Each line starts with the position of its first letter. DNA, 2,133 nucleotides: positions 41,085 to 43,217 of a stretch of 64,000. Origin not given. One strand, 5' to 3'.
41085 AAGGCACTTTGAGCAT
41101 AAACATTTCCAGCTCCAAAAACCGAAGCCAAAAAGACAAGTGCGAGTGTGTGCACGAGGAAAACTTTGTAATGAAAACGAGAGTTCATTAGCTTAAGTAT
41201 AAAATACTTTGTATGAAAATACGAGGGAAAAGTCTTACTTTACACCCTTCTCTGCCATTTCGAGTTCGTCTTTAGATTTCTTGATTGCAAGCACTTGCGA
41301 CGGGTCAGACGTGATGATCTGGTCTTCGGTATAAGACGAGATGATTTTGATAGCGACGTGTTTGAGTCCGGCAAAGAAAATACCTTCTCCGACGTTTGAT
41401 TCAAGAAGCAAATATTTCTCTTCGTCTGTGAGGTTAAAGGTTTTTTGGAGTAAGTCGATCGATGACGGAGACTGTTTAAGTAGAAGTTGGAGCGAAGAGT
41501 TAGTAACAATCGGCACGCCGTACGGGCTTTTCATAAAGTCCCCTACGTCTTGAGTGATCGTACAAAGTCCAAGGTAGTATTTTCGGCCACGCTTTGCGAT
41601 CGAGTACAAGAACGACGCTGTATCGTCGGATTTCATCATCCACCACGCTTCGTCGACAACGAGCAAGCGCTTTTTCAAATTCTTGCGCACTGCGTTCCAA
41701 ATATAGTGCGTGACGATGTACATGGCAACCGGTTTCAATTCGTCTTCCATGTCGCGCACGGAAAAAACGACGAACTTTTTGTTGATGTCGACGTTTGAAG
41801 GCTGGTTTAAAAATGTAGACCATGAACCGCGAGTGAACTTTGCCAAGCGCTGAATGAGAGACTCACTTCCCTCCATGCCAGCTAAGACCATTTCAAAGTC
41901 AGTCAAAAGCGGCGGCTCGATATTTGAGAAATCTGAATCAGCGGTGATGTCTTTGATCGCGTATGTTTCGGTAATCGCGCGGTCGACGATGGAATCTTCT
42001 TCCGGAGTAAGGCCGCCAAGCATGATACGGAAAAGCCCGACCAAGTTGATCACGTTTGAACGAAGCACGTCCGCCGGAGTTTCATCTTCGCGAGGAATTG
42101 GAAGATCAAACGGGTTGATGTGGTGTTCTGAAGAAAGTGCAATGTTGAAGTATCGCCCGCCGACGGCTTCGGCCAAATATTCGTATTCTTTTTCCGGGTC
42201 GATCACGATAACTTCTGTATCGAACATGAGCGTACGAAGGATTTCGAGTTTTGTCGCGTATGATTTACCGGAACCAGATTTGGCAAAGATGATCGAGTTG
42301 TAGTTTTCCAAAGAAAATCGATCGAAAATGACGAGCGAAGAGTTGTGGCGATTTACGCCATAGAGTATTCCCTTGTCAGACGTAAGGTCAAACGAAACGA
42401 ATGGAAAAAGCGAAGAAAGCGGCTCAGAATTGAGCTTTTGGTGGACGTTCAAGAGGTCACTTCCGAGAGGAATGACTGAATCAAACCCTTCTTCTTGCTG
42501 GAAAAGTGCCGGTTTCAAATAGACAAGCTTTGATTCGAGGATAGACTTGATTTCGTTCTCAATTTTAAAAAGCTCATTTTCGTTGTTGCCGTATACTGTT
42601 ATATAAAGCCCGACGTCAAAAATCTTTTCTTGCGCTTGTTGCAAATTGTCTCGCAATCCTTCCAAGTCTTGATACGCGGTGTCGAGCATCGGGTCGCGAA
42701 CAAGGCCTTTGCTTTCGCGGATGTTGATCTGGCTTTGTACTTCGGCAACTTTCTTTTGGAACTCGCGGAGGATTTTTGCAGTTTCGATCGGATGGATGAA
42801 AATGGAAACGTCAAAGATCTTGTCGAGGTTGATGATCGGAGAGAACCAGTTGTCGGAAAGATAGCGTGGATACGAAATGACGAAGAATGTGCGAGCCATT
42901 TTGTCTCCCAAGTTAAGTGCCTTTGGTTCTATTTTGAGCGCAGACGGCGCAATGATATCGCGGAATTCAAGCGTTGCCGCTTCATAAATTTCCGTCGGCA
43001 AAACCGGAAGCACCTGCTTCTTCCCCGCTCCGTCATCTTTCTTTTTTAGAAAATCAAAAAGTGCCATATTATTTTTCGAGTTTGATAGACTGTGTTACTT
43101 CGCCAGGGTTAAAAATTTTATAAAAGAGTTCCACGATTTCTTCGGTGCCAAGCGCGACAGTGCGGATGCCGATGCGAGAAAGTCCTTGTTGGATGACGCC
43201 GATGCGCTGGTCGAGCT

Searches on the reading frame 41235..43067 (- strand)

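Call 6: search_protein_families(library=pfam, proteins=[window:41235-43067:-], max_evalue=0.01)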
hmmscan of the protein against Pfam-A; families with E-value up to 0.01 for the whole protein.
window:41235-43067:- (610 aa): 3 families
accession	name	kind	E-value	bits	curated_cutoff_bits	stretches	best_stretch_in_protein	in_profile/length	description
PF19044.6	P-loop_TraG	-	1e-25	90.7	25.8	1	253-559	27-347/413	TraG P-loop domain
PF12846.13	AAA_10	-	2.4e-10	40.5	27.5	2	255-312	21-81/362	AAA-like domain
PF01935.23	DUF87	-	1.5e-07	32.2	23.2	1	260-385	28-142/220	Helicase HerA, central domain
